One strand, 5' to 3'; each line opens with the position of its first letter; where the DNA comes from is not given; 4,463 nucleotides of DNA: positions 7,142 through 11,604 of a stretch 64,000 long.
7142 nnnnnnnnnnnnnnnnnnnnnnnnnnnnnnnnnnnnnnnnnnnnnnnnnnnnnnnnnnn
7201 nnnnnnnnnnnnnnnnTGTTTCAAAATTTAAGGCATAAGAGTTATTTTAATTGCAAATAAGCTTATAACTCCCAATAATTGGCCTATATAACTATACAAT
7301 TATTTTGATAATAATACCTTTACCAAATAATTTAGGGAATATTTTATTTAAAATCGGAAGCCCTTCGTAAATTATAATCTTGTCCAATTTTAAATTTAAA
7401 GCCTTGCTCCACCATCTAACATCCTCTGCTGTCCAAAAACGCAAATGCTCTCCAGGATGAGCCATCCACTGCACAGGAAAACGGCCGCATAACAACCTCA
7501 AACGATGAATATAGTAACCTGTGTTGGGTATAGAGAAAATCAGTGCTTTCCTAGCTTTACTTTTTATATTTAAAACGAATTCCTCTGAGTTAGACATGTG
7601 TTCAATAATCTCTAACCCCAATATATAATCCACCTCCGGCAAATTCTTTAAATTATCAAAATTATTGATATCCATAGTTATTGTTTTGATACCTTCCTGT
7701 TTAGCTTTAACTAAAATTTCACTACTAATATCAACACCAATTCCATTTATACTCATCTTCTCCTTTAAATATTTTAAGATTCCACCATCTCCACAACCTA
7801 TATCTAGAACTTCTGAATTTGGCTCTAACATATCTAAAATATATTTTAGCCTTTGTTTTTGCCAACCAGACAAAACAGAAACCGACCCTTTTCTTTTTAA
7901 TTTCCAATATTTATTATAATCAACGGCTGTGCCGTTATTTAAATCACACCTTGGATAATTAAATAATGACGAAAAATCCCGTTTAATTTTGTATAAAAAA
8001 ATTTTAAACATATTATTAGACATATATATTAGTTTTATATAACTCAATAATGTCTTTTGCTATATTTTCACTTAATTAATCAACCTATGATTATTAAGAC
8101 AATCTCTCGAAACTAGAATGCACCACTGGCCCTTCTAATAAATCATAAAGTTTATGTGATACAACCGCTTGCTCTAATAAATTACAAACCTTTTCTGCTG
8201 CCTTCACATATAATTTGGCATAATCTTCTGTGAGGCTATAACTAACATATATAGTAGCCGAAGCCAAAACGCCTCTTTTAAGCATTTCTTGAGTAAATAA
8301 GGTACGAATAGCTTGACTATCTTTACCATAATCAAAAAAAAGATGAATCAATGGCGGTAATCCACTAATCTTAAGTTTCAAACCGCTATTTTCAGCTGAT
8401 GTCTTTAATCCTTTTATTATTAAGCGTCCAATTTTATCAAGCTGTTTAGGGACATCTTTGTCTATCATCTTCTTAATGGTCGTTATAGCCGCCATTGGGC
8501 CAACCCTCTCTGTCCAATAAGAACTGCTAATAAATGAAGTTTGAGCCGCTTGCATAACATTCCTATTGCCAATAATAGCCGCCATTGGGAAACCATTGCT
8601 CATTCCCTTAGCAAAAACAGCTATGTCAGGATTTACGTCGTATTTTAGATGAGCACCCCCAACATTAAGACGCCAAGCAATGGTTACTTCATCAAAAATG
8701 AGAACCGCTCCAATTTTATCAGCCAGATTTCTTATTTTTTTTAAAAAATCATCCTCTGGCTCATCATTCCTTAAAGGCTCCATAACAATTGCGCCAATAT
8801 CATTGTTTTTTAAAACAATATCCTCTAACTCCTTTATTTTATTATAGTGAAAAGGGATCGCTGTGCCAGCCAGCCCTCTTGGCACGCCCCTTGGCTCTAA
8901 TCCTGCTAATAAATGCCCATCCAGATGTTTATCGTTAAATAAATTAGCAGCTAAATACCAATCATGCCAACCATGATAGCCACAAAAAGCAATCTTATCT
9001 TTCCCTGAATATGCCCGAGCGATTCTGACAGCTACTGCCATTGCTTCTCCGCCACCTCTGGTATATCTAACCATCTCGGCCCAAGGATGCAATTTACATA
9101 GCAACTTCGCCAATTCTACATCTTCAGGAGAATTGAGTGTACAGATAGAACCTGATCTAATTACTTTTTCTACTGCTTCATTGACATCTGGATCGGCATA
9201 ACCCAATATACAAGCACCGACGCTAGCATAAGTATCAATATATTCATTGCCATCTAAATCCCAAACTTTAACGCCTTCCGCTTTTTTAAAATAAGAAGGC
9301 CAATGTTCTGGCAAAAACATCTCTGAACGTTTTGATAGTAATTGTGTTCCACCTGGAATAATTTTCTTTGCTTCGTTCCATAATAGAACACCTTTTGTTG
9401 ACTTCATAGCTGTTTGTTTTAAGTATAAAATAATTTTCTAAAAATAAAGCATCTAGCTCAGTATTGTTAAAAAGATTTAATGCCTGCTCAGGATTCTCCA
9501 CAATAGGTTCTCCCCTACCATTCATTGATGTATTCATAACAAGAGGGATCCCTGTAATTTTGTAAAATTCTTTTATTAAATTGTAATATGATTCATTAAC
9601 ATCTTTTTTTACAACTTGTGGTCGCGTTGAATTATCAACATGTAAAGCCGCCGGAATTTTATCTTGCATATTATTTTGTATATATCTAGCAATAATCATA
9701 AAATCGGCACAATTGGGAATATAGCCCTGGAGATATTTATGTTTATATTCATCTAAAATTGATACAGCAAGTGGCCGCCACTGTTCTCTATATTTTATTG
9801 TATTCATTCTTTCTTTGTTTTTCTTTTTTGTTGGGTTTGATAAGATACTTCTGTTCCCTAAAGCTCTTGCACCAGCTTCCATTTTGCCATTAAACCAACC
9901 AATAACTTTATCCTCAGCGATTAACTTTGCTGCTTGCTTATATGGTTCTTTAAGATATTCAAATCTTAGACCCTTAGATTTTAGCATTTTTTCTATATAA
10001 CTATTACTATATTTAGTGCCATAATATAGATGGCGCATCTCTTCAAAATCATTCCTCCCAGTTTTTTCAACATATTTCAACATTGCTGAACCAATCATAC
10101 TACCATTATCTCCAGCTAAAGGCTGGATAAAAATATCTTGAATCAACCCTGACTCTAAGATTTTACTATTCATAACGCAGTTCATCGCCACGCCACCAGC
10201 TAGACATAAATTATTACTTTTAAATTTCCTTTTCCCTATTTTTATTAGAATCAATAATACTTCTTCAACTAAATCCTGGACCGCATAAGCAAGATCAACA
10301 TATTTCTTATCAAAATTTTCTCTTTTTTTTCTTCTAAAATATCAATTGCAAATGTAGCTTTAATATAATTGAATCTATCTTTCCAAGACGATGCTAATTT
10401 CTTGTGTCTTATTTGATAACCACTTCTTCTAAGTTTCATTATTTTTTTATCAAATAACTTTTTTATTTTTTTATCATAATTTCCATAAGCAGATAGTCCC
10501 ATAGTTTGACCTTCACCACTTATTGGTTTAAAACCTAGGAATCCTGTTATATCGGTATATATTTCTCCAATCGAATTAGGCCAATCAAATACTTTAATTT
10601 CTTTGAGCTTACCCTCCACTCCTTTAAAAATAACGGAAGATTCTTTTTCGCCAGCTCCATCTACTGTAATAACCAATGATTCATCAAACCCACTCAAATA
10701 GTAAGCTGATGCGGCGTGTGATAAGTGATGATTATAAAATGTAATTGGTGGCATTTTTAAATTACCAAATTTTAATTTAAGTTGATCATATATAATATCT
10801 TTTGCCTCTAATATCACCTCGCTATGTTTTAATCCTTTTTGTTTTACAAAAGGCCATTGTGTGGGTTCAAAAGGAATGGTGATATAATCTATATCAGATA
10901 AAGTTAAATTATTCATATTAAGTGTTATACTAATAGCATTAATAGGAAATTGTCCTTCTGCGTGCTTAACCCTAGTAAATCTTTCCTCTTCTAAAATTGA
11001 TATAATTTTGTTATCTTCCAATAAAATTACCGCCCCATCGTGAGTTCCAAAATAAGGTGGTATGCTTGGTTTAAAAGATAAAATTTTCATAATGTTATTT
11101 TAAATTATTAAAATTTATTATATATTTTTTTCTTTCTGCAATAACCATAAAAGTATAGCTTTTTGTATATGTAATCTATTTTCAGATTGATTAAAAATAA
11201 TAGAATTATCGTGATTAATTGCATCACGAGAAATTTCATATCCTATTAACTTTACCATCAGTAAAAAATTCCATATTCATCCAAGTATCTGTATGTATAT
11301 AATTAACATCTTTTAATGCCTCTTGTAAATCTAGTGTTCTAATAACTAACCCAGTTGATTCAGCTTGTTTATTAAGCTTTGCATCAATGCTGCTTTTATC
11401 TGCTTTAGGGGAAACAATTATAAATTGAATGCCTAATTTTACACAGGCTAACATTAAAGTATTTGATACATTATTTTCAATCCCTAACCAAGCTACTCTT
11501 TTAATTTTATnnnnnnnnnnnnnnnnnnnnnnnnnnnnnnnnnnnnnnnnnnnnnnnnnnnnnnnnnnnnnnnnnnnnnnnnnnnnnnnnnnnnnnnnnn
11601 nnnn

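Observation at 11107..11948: Decayed ornithine-carbamoyltransferase-like gene beside the carbamoyltransferase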

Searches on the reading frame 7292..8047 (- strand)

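Call 6: search_protein_families(library=pfam, proteins=[window:7292-8047:-], max_evalue=0.01)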
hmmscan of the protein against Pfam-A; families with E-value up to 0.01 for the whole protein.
window:7292-8047:- (251 aa): 10 families
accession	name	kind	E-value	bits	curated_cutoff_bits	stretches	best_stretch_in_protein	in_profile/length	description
PF07021.18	MetW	-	4.8e-18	65.9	21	1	67-227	4-168/193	Methionine biosynthesis protein MetW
PF13489.12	Methyltransf_23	-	6.4e-15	55.7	27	1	66-222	12-162/164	Methyltransferase domain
PF13847.12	Methyltransf_31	-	6.9e-10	39.2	27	1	75-173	2-109/145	Methyltransferase domain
PF02353.26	CMAS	-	7.1e-09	35.8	27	1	61-153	45-142/273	Mycolic acid cyclopropane synthetase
PF13649.12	Methyltransf_25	-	1e-08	36.2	27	1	80-155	1-81/97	Methyltransferase domain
PF08242.18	Methyltransf_12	-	6.4e-08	33.7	30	1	81-162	1-89/98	Methyltransferase domain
PF08241.18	Methyltransf_11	-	2.4e-07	31.7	21.2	1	81-162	1-84/95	Methyltransferase domain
PF01728.25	FtsJ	-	1e-06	29.2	24.1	1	73-142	18-95/181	FtsJ-like methyltransferase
PF12847.13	Methyltransf_18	-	0.0004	20.8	27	1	64-119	2-58/151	Methyltransferase domain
PF05219.18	DREV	-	0.0061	16.2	26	1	50-163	64-176/265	DREV methyltransferase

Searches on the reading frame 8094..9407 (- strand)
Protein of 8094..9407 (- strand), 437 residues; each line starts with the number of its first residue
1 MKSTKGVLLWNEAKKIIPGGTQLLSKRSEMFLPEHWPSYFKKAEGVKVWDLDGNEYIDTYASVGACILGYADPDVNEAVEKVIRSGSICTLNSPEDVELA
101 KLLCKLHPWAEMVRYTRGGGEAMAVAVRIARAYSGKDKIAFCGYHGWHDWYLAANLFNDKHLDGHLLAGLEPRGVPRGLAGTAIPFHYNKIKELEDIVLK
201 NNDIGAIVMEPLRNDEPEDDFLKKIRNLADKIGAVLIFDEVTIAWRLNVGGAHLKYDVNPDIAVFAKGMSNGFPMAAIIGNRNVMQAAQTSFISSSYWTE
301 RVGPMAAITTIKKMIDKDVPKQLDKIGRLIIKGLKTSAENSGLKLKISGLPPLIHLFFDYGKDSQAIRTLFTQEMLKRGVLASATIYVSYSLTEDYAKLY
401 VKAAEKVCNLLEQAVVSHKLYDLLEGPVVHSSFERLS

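Call 6: search_protein_families(library=pfam, proteins=[window:8094-9407:-], max_evalue=0.01)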
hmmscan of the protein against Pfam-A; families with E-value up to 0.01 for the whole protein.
window:8094-9407:- (437 aa): 1 family
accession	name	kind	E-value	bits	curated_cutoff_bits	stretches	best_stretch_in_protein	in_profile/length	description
PF00202.27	Aminotran_3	-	1.3e-42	146.4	30.5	1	39-354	12-346/403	Aminotransferase class-III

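Call 10: search_protein_families(library=ncbifam, proteins=[window:8094-9407:-], max_evalue=0.00001)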
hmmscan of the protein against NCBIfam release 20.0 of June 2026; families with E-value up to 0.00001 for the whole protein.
window:8094-9407:- (437 aa): 68 families (the best 25 are shown)
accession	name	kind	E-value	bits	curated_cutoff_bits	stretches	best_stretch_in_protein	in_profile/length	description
NF004856.0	PRK06209.1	equivalog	1.5e-77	261.1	486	1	9-436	14-440/450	glutamate-1-semialdehyde 2,1-aminomutase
NF041362.1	GntE_guanitoxin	equivalog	4.4e-69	233.1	525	1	3-359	5-370/426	guanitoxin biosynthesis PLP-dependent transaminase GntE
NF000818.0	PRK00062.1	subfamily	1.3e-63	215.2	398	1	6-408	6-424/429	glutamate-1-semialdehyde 2,1-aminomutase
TIGR00713.1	hemL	equivalog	2.2e-61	207.8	527.3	1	9-408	5-420/423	glutamate-1-semialdehyde 2,1-aminomutase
NF009055.0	PRK12389.1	equivalog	5.3e-50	170.3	637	1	2-401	2-414/431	glutamate-1-semialdehyde 2,1-aminomutase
NF004426.0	PRK05769.1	equivalog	2.5e-36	125.4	552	2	197-382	215-405/441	acetyl ornithine aminotransferase family protein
TIGR00707.1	argD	subfamily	4.9e-33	114.5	410.05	1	37-360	10-331/381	acetylornithine/succinylornithine family transaminase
NF005993.0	PRK08117.1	subfamily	1.4e-31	109.5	574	2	189-350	193-359/433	aspartate aminotransferase family protein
NF049939.1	HyAminethphonNHLyPbfA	equivalog_domain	3.6e-31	108.1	525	1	40-343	47-364/442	(R)-1-hydroxy-2-aminoethylphosphonate ammonia-lyase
NF006228.0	PRK08360.1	equivalog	1.3e-30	106.4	608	2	189-343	190-349/443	aspartate aminotransferase family protein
TIGR00700.1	GABAtrnsam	equivalog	9.7e-30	103.5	506.65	2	191-340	185-339/420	4-aminobutyrate--2-oxoglutarate transaminase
NF001864.0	PRK00615.1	equivalog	1.5e-29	102.8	706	1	9-358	10-363/433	glutamate-1-semialdehyde aminotransferase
NF002874.0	PRK03244.1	equivalog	7.9e-29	100.6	457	1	40-342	29-327/399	acetylornithine transaminase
NF004755.0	PRK06082.1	equivalog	9.7e-29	100.1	467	1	38-336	56-367/459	aspartate aminotransferase family protein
NF002325.0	PRK01278.1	subfamily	1.7e-28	99.3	372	1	39-339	16-316/395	acetylornithine transaminase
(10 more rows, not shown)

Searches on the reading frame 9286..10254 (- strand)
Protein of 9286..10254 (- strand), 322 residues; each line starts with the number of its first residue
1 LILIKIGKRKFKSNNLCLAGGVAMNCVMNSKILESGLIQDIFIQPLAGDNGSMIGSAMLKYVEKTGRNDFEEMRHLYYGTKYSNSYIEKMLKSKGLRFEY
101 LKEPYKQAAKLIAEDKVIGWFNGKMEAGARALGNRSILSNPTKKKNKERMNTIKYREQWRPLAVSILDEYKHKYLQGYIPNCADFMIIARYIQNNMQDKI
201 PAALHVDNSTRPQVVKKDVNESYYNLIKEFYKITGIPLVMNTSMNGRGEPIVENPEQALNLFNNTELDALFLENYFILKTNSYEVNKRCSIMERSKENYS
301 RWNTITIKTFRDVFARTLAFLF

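Call 6: search_protein_families(library=pfam, proteins=[window:9286-10254:-], max_evalue=0.01)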
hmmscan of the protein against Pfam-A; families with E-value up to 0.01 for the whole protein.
window:9286-10254:- (322 aa): 2 families
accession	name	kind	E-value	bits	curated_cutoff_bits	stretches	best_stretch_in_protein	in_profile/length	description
PF16861.10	Carbam_trans_C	-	1.4e-61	207.4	27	1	109-279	1-170/170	Carbamoyltransferase C-terminus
PF02543.21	Carbam_trans_N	-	1.3e-16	61.4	24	1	8-58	296-346/346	Carbamoyltransferase N-terminus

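Call 10: search_protein_families(library=ncbifam, proteins=[window:9286-10254:-], max_evalue=0.00001)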
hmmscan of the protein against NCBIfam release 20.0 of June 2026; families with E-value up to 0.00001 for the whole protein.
window:9286-10254:- (322 aa): 1 family
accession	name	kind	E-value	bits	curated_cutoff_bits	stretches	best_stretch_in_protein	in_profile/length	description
NF041651.1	nodul_NodU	equivalog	2.4e-41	142.1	1000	1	12-250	301-528/556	nodulation protein NodU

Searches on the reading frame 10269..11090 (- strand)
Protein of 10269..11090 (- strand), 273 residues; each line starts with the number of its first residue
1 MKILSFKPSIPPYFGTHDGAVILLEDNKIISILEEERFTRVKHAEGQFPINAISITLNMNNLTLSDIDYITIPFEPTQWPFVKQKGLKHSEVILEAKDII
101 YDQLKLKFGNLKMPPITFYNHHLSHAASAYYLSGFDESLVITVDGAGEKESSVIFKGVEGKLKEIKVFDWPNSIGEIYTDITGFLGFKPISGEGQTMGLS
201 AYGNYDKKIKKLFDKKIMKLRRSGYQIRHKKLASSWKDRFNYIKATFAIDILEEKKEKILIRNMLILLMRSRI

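Call 6: search_protein_families(library=pfam, proteins=[window:10269-11090:-], max_evalue=0.01)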
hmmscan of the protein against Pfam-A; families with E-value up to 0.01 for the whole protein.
window:10269-11090:- (273 aa): 2 families
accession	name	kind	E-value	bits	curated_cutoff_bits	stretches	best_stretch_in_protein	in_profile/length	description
PF02543.21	Carbam_trans_N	-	5.1e-33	115.4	24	1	16-247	9-255/346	Carbamoyltransferase N-terminus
PF24869.1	DUF7734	-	0.0027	17.5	27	0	132-170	9-47/89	Domain of unknown function (DUF7734)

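Call 10: search_protein_families(library=ncbifam, proteins=[window:10269-11090:-], max_evalue=0.00001)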
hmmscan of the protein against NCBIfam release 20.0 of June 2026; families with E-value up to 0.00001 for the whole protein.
window:10269-11090:- (273 aa): 0 families

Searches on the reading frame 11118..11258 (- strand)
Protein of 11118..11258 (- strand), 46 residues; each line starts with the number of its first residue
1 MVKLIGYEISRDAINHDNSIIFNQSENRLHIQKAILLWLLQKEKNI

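Call 6: search_protein_families(library=pfam, proteins=[window:11118-11258:-], max_evalue=0.01)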
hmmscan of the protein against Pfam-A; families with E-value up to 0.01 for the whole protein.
window:11118-11258:- (46 aa): 1 family
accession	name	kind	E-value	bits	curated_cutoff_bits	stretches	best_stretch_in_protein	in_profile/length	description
PF00185.30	OTCace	-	4.8e-09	36.9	29.4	1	6-39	124-157/157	Aspartate/ornithine carbamoyltransferase, Asp/Orn binding domain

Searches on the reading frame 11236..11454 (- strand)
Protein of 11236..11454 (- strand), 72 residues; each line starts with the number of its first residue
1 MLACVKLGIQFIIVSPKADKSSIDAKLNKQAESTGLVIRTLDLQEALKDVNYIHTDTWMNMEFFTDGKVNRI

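Call 6: search_protein_families(library=pfam, proteins=[window:11236-11454:-], max_evalue=0.01)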
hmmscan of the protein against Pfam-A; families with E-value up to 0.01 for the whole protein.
window:11236-11454:- (72 aa): 1 family
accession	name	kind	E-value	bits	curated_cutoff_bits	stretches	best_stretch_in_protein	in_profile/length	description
PF00185.30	OTCace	-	2.5e-07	31.3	29.4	1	1-64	20-86/157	Aspartate/ornithine carbamoyltransferase, Asp/Orn binding domain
